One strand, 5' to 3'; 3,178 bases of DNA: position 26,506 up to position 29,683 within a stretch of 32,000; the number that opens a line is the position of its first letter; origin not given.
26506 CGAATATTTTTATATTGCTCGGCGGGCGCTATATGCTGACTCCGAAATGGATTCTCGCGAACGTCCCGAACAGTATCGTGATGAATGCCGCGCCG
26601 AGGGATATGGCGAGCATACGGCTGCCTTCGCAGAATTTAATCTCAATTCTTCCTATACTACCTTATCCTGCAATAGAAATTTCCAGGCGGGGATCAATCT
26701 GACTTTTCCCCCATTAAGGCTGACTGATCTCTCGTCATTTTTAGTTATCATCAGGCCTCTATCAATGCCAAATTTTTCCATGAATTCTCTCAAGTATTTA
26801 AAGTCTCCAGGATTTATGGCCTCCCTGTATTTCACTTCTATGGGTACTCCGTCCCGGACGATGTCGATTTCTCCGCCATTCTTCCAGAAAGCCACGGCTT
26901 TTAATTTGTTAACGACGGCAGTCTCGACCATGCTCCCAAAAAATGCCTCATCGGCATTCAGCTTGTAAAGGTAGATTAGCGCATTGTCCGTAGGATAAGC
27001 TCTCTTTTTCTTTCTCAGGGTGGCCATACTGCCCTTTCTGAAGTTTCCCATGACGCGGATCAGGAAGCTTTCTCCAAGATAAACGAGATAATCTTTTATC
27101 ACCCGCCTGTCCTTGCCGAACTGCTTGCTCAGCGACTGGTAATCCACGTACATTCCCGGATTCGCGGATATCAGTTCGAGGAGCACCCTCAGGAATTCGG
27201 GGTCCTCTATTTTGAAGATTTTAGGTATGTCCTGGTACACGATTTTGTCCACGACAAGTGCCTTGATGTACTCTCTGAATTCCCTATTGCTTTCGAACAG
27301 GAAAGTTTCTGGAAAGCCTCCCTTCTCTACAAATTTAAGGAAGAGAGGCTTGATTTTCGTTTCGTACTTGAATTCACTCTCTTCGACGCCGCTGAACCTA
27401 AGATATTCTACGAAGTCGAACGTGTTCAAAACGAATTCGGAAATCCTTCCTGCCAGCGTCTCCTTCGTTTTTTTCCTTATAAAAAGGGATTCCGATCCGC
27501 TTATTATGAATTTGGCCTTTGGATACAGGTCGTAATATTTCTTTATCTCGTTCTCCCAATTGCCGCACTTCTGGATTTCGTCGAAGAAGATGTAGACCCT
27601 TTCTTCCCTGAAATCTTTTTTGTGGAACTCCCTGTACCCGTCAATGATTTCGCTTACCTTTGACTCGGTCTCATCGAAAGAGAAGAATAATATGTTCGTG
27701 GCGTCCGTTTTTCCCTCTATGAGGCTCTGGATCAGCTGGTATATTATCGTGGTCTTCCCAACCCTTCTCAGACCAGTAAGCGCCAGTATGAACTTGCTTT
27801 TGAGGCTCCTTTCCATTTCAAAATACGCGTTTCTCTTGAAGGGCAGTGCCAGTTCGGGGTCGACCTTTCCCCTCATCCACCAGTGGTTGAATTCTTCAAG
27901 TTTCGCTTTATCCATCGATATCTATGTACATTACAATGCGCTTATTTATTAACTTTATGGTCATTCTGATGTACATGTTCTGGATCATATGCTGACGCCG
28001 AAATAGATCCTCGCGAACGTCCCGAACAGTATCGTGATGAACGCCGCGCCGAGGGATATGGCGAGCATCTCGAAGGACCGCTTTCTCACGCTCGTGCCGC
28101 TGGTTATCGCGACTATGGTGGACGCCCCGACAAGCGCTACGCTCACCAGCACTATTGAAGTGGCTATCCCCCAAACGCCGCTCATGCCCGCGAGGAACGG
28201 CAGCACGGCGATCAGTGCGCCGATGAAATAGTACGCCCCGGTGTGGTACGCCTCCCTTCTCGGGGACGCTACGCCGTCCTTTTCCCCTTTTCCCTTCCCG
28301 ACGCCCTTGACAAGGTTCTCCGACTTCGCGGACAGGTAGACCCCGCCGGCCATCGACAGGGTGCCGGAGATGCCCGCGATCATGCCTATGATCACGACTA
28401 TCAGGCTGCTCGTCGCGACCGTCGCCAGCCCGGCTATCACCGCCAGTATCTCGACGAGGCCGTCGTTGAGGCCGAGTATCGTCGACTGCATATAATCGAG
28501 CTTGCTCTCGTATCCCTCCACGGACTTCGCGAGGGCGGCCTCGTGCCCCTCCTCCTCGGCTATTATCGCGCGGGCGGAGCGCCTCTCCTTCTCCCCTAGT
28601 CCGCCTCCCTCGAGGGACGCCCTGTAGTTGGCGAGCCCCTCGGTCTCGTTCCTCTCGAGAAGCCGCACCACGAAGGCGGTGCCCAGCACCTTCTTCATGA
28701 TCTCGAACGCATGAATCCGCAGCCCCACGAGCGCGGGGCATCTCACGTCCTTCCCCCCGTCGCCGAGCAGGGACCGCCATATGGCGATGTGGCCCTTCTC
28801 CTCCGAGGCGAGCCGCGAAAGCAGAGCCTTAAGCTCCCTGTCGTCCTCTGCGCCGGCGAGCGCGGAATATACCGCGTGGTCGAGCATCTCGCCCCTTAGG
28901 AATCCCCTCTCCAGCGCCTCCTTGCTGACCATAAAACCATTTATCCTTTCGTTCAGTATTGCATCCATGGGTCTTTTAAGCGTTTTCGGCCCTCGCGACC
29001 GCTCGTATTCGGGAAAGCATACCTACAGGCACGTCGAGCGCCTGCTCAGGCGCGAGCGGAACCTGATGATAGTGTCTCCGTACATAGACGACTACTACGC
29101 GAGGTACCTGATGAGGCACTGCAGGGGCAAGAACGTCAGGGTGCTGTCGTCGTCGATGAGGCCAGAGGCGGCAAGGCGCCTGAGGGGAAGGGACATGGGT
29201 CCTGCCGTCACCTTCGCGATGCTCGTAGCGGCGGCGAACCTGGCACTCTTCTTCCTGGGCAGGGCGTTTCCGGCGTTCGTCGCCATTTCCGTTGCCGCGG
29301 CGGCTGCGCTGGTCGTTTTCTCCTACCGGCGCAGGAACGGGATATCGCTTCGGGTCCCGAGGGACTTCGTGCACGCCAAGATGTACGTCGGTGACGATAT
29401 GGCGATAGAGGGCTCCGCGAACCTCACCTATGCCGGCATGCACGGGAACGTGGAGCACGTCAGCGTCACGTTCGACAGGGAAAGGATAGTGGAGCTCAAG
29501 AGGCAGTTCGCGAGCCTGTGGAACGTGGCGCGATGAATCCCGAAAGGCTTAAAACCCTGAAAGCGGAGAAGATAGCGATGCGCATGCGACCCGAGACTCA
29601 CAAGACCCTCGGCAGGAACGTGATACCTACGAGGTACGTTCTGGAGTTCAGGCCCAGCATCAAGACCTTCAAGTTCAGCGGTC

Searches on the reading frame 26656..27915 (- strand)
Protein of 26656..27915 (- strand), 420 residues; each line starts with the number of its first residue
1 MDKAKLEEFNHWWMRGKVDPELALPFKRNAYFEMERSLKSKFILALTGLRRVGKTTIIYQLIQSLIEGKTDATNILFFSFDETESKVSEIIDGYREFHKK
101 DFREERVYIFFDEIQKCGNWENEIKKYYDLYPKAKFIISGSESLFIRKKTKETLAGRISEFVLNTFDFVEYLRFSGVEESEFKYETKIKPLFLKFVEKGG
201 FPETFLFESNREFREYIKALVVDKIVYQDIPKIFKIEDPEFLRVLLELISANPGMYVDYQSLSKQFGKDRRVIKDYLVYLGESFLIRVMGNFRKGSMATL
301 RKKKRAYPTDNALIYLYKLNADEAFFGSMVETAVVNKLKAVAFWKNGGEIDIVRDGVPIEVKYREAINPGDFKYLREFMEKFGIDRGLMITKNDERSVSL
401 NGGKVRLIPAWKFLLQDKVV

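Call 75: search_protein_families(library=pfam, proteins=[window:26656-27915:-], max_evalue=0.0001)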
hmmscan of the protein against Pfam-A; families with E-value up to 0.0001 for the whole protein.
window:26656-27915:- (420 aa): 2 families
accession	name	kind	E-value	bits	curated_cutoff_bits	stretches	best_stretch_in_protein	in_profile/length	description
PF13173.12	AAA_14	-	6.4e-33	113.9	27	1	42-172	3-129/129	AAA domain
PF13635.12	DUF4143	-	1.4e-16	61.1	28.1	1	228-363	2-159/160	Domain of unknown function (DUF4143)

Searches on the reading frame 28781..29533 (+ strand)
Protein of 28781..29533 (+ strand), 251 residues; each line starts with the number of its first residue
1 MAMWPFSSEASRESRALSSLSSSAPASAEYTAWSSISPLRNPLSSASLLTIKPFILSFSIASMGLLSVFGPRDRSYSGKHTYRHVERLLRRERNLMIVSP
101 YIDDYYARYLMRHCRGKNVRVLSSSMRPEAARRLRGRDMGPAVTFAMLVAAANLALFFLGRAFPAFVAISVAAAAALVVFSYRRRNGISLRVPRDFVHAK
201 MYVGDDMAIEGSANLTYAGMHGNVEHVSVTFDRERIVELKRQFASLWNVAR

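Call 75: search_protein_families(library=pfam, proteins=[window:28781-29533:+], max_evalue=0.0001)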
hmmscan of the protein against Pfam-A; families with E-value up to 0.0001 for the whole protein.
window:28781-29533:+ (251 aa): 1 family
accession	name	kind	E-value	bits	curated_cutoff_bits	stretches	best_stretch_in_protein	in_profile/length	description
PF13091.12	PLDc_2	-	2.7e-11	43.9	27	1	92-247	9-132/132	PLD-like domain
